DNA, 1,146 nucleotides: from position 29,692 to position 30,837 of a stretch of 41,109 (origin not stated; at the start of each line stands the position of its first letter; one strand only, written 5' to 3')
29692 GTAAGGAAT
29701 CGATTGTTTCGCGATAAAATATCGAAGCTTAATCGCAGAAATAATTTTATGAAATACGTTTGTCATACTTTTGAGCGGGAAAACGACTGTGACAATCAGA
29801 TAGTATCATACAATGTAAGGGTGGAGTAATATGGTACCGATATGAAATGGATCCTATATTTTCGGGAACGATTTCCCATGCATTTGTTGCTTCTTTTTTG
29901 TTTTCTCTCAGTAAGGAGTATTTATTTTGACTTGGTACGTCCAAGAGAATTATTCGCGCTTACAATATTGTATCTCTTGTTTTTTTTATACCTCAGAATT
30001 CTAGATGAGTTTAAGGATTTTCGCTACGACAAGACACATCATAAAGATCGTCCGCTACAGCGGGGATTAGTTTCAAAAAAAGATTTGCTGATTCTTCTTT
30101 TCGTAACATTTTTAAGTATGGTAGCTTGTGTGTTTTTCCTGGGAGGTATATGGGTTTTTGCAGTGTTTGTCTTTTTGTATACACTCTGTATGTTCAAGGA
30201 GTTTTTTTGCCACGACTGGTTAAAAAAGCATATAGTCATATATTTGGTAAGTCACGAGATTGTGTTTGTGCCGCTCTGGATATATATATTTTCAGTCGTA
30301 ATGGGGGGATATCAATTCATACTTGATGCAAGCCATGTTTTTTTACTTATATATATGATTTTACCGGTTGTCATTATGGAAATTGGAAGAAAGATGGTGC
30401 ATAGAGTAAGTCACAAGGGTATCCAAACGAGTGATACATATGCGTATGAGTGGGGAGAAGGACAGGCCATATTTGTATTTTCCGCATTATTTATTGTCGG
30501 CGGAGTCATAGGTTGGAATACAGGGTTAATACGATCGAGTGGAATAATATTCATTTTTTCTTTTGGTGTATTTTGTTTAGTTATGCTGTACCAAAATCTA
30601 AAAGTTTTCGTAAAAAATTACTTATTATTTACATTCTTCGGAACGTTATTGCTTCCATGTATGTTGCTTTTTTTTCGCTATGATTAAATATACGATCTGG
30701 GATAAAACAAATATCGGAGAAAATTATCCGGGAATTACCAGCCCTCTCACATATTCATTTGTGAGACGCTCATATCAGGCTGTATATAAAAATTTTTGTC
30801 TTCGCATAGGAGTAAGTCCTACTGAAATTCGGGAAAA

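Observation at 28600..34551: Archaeal-type isoprenoid phospholipid head-group assembly cluster in a bacterial genome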

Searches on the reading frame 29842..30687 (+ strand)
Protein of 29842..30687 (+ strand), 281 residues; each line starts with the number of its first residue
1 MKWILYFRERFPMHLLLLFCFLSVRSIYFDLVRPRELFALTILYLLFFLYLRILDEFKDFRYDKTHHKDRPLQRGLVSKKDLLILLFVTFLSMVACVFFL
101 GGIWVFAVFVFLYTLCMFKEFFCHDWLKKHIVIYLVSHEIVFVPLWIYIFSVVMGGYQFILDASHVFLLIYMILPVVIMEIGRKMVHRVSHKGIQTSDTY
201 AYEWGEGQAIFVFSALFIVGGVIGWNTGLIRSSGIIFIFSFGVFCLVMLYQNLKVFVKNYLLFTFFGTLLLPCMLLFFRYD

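Call 3: search_protein_families(library=pfam, proteins=[window:29842-30687:+], max_evalue=0.01)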
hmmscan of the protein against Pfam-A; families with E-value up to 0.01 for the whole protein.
window:29842-30687:+ (281 aa): 1 family
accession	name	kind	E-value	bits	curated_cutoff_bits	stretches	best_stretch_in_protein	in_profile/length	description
PF01040.23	UbiA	-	9.6e-09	35.3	34.2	1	32-256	17-232/250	UbiA prenyltransferase family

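Call 4: search_protein_families(library=ncbifam, proteins=[window:29842-30687:+], max_evalue=0.01)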
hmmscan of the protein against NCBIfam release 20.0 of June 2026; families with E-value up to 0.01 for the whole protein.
window:29842-30687:+ (281 aa): 2 families
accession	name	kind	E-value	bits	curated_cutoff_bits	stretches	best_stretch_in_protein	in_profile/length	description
NF010118.0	PRK13592.1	equivalog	2.6e-16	59.9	443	1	35-260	47-266/299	prenyltransferase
NF009523.0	PRK12884.1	equivalog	3.4e-06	26.4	269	1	53-255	55-246/279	prenyltransferase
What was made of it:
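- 29842..30687 (+): UbiA-superfamily membrane prenyltransferase-like protein of the 'YFRERFP / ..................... / EIGRK..R / DTY..WG' clade. Pfam UbiA 35.3 bits and PRK13592 59.9 bits (calls 3, 4).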

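Call 16: find_homologous_proteins(query=window:29842-30687:+, max_evalue=0.001)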
Query window:29842-30687:+ (281 aa): 33 proteins with E <= 0.001 among 1013 candidates.
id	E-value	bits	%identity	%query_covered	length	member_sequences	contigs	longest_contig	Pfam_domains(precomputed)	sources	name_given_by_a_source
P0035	3.3e-170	584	100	96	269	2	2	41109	PF01040.24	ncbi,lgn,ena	-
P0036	2.8e-124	433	72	97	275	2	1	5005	PF01040.24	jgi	jgi:4-hydroxybenzoate polyprenyltransferase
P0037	4.2e-45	173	43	75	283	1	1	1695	PF01040.24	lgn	-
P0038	1.8e-44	171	40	80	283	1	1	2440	PF01040.24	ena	-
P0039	1.6e-43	168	39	78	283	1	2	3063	PF01040.24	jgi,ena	jgi:hypothetical protein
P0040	6.6e-43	166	40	78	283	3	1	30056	PF01040.24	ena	-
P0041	3.0e-42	164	36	96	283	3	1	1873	PF01040.24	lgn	-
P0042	3.8e-42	163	36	96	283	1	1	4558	PF01040.24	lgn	-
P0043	2.7e-41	161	37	98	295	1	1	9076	PF01040.24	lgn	-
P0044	3.1e-41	160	37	77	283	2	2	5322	PF01040.24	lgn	-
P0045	3.1e-36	144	35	98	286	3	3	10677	PF01040.24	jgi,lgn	-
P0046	2.0e-35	141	38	55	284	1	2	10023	PF01040.24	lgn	-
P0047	1.6e-22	99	32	79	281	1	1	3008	PF01040.24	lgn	-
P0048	6.5e-22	97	35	79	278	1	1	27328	PF01040.24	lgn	-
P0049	7.9e-22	97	35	74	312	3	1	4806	PF01040.24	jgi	-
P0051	7.7e-21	93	35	72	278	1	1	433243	PF01040.24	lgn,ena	-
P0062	1.6e-17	83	33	75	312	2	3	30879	PF01040.24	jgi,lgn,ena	-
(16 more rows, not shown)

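Call 17: find_encoding_contigs(protein=P0036, flank=10000, max_places=3)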
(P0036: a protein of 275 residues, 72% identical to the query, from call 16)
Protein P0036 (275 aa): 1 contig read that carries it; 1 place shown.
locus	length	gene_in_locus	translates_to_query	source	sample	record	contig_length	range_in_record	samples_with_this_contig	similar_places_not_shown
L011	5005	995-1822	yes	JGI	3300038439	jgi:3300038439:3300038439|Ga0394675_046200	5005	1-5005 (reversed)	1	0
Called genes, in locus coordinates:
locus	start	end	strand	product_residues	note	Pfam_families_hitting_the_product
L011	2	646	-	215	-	?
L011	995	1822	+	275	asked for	PF01040:UbiA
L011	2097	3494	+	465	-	PF27448:Rph_4th, PF00391:PEP-utilizers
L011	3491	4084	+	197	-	PF01066:CDP-OH_P_transf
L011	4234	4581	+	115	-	PF00583:Acetyltransf_1 (weak), PF13508:Acetyltransf_7 (weak), PF17013:Acetyltransf_15 (weak)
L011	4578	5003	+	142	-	?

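Call 18: find_encoding_contigs(protein=P0040, flank=10000, max_places=3)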
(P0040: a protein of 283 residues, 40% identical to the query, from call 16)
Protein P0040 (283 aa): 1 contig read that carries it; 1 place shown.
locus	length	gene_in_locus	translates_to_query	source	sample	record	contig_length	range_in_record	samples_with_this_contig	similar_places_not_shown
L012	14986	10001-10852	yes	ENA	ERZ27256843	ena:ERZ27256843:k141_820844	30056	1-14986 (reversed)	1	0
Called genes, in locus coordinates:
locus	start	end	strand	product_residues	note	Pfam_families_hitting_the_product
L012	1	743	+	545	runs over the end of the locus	PF13531:SBP_bac_11 (weak)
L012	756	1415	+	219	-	-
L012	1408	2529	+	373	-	-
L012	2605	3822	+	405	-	-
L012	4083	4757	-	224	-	PF01797:Y1_Tnp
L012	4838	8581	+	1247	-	PF02089:Palm_thioest, PF02450:LCAT, PF07819:PGAP1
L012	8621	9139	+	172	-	-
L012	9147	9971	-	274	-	-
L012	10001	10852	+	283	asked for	PF01040:UbiA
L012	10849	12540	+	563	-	PF27448:Rph_4th, PF00391:PEP-utilizers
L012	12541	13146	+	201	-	PF01066:CDP-OH_P_transf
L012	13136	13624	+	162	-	PF00583:Acetyltransf_1, PF13673:Acetyltransf_10 (weak), PF13508:Acetyltransf_7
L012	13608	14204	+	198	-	-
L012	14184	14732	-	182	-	PF01864:CarS-like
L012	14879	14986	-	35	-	?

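Call 19: find_encoding_contigs(protein=P0045, flank=10000, max_places=3)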
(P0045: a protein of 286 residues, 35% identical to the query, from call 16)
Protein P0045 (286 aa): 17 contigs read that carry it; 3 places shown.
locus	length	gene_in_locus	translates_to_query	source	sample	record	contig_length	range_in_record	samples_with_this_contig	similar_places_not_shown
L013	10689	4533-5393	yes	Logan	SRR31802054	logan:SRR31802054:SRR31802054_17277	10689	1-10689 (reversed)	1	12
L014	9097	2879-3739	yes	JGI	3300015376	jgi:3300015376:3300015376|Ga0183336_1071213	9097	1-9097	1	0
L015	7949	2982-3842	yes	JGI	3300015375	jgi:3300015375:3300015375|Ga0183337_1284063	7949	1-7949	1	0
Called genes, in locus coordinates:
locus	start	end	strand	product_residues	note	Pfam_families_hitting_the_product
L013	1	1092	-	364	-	?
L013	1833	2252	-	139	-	-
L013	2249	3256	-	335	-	-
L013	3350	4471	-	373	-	PF13353:Fer4_12 (weak), PF04055:Radical_SAM, PF13186:SPASM (weak)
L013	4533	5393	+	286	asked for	PF01040:UbiA (weak)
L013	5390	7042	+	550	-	PF27448:Rph_4th (weak), PF00391:PEP-utilizers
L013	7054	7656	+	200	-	PF01066:CDP-OH_P_transf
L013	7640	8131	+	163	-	PF00583:Acetyltransf_1 (weak), PF13508:Acetyltransf_7 (weak)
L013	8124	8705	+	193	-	-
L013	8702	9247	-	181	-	PF01864:CarS-like, PF01148:CTP_transf_1 (weak)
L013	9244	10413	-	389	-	PF01073:3Beta_HSD, PF01370:Epimerase, PF04321:RmlD_sub_bind (weak), PF07993:NAD_binding_4, PF16363:GDP_Man_Dehyd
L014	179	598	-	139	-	-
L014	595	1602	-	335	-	-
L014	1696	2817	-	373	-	PF13353:Fer4_12 (weak), PF04055:Radical_SAM, PF13186:SPASM (weak)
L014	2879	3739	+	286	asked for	PF01040:UbiA (weak)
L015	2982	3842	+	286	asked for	PF01040:UbiA (weak)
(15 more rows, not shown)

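Call 25: search_solved_structures(query=P0035, max_evalue=1, show_alignments=3)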
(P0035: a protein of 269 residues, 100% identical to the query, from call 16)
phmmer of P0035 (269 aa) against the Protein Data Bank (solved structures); distinct sequences matched with E-value up to 1: 1.
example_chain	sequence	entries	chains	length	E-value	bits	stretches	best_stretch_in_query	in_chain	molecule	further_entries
3a5p_A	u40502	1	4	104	0.54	13.5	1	160-217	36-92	Haemagglutinin I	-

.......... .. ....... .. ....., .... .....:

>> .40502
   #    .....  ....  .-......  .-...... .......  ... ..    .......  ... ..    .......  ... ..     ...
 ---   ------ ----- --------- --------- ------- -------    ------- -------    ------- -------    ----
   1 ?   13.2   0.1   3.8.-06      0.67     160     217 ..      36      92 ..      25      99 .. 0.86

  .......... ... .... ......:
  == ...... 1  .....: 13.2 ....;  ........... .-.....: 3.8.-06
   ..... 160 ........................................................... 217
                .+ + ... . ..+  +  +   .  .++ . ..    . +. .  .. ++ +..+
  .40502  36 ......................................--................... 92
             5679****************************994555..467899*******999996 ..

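Call 27: find_encoding_contigs(protein=P0051, flank=8000, max_places=2)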
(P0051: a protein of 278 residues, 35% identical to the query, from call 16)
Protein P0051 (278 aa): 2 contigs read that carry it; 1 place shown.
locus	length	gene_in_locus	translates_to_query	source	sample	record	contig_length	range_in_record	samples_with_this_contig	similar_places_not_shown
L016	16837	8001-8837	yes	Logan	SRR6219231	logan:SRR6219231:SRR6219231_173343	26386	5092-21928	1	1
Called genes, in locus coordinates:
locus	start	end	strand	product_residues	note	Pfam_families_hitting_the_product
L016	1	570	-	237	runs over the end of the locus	-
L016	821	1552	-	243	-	-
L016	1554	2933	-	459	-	-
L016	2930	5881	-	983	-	-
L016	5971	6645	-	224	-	PF03729:DUF308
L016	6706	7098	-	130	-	PF12663:DUF3788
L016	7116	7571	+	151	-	PF01035:DNA_binding_1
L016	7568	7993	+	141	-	PF01243:PNPOx_N, PF16242:Pyrid_ox_like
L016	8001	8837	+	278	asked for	PF01040:UbiA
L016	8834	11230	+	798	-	PF01326:PPDK_N, PF00391:PEP-utilizers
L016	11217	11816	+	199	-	PF01066:CDP-OH_P_transf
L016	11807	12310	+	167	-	-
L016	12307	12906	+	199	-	-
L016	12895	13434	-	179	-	PF01864:CarS-like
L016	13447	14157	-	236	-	-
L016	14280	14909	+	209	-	-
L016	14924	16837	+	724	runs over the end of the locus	PF02655:ATP-grasp_3 (weak)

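Call 28: find_encoding_contigs(protein=P0062, flank=8000, max_places=2)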
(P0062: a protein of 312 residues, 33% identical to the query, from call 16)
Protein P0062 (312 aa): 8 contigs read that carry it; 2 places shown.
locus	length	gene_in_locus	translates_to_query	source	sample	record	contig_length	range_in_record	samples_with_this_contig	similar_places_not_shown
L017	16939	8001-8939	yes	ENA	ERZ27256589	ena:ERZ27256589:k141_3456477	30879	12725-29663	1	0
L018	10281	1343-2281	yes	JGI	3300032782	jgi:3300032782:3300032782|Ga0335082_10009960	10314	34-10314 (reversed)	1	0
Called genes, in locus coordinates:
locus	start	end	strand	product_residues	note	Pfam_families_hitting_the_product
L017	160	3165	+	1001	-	PF00932:LTD, PF03372:Exo_endo_phos, PF19580:Exo_endo_phos_3 (weak)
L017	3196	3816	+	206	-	-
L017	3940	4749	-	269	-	-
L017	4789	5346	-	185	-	-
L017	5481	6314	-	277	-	PF01209:Ubie_methyltran, PF13489:Methyltransf_23, PF08241:Methyltransf_11, PF08242:Methyltransf_12, PF13649:Methyltransf_25, PF13847:Methyltransf_31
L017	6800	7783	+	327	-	PF00657:Lipase_GDSL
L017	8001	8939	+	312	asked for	PF01040:UbiA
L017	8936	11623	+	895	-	PF01326:PPDK_N, PF27448:Rph_4th, PF00391:PEP-utilizers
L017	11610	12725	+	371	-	PF11899:DUF3419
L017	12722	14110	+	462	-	-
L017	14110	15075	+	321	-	PF00583:Acetyltransf_1 (weak)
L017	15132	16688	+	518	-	PF00501:AMP-binding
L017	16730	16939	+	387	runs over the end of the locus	PF00438:S-AdoMet_synt_N, PF02772:S-AdoMet_synt_M, PF02773:S-AdoMet_synt_C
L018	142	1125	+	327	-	PF00657:Lipase_GDSL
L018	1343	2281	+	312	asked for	PF01040:UbiA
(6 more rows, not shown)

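Call 30: find_related_loci(query=A1, collection=genome_contigs, flank=10000)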
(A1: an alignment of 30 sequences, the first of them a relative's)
Query A1 (269 aa) in genome_contigs; peptide patterns used: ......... (x = any residue, [..] = any of these).
599 stretches matched a pattern (row limit reached: there are more); 246 encode a relative of the query (tblastn E <= 1e-3); the best 80 are kept; 80 distinct loci.
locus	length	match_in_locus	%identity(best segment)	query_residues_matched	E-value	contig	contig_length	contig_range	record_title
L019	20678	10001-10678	34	3-232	8e-27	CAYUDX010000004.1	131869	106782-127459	MAG TPA_asm: uncultured Spirochaetia bacterium isolate binchicken_co3_547 genome assembly, contig: NODE_252_length_13186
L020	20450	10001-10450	34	43-193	7e-26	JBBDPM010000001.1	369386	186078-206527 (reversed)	MAG: Candidatus Woykebacteria bacterium isolate LejiaB_42_22 Lejia_B_19_length_369386_cov_12, whole genome shotgun seque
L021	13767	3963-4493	34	30-212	1e-22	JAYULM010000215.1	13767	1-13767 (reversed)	MAG: Armatimonadota bacterium isolate GFS_9362 GFS_9362_214, whole genome shotgun sequence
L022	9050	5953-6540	33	8-203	1e-21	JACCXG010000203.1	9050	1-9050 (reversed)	MAG: Acidobacteria bacterium isolate MGR_bin172 SD2897-2912_k127_7488247, whole genome shotgun sequence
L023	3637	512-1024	34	30-201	8e-21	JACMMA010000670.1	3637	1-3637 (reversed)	MAG: Armatimonadota bacterium isolate ES-bin-63 ES-bin-63-contig-k141_8323997, whole genome shotgun sequence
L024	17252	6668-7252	33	33-232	2e-20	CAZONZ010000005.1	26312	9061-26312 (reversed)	MAG TPA_asm: uncultured bacterium isolate SRP128890_co1_79 genome assembly, contig: NODE_3107_length_26312_cov_9.842061,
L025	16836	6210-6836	32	8-216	6e-20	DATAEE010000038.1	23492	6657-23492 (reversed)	MAG TPA_asm: Vicinamibacterales bacterium isolate SMAG_U6769 k141_3481266, whole genome shotgun sequence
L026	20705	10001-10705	28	14-242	6e-20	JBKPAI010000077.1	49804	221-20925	MAG: Acidobacteriota bacterium isolate GB_HAYS_MAG_00009 GB_HAYS_000000916001, whole genome shotgun sequence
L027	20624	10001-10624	31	8-215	7e-20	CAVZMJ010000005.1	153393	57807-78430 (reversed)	MAG: uncultured Acidobacteriota bacterium isolate MFD02242.bin.2.7 genome assembly, contig: contig_14681, whole genome s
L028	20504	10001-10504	33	30-198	8e-20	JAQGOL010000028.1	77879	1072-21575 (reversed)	MAG: Chthoniobacteraceae bacterium isolate RYN_612 scaffold_1157529, whole genome shotgun sequence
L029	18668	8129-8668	34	33-207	3e-19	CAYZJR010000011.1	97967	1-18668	MAG TPA_asm: uncultured Candidatus Obscuribacterales bacterium isolate SRP287051_co1_159 genome assembly, contig: NODE_4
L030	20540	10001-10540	32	34-213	2e-19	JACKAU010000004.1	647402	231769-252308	MAG: Anaerolineales bacterium isolate HK-STAS-CHLO-3 HK-STAS-CHLO-3_4, whole genome shotgun sequence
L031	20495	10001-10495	36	33-201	2e-19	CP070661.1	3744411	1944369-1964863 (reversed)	MAG: Burkholderiales bacterium isolate bin78 chromosome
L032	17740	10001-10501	32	34-201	2e-19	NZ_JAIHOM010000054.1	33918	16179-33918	Spirulina subsalsa FACHB-351 NODE_181, whole genome shotgun sequence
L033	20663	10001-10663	31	2-215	3e-19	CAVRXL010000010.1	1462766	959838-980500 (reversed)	MAG: uncultured Acidobacteriota bacterium isolate MFD06229.bin.1.246 genome assembly, contig: contig_3701, whole genome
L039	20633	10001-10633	31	18-235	5e-19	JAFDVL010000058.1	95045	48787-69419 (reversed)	MAG: Acidobacteria bacterium isolate SZAS-15 ACID-KAN-5__58__length-95045, whole genome shotgun sequence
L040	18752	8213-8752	33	34-213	6e-19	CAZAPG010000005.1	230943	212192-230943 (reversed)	MAG TPA_asm: uncultured Caldilineaceae bacterium isolate binchicken_co350_69 genome assembly, contig: NODE_35_length_230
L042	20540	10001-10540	35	25-208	1e-18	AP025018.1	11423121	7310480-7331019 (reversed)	Calothrix sp. PCC 7716 DNA, complete genome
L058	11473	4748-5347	29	3-198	5e-18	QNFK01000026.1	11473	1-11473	MAG: Gammaproteobacteria bacterium isolate B5_G11 B5_Guay11_scaffold_00697, whole genome shotgun sequence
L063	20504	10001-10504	32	33-201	6e-18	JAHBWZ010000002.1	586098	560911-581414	MAG: Phycisphaeraceae bacterium isolate ACE_PLA6 PLA6_2, whole genome shotgun sequence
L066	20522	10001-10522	32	34-207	1e-17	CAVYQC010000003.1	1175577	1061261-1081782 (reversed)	MAG: uncultured Acidobacteriaceae bacterium isolate MFD05512.bin.1.20 genome assembly, contig: contig_343, whole genome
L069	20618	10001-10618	29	40-246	1e-17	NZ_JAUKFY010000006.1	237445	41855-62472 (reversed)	Brevibacillus laterosporus strain MSSRFCCT15 T15_R1_and_R2_contig_6, whole genome shotgun sequence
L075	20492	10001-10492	35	37-201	2e-17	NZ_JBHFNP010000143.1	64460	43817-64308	Microseira sp. BLCC-F43 bin1.fa-143, whole genome shotgun sequence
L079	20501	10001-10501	35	34-201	2e-17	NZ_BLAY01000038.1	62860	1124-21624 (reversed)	Microseira wollei NIES-4236 sequence038, whole genome shotgun sequence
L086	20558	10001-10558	33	30-215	5e-17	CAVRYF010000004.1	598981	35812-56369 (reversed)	MAG: uncultured Acidobacteriota bacterium isolate MFD02242.bin.2.257 genome assembly, contig: contig_12679, whole genome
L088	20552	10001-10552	31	24-208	5e-17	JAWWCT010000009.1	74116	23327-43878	MAG: Woeseiaceae bacterium isolate HN17.bin.17 k141_934871_length_74116_cov_29.1922, whole genome shotgun sequence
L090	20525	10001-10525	32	35-211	5e-17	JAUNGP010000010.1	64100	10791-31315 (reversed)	MAG: Clostridia bacterium isolate S26M_St_7 NODE_294_length_64100_cov_35.971645, whole genome shotgun sequence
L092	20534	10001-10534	30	33-210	6e-17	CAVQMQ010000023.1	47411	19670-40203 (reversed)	MAG: uncultured Acidobacteriaceae bacterium isolate MFD00082.bin.1.40 genome assembly, contig: contig_26133, whole genom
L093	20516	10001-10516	32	34-208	5e-17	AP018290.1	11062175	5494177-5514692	Calothrix sp. NIES-4105 DNA, nearly complete genome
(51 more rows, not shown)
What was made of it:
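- The family is scattered across many phyla (call 30).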
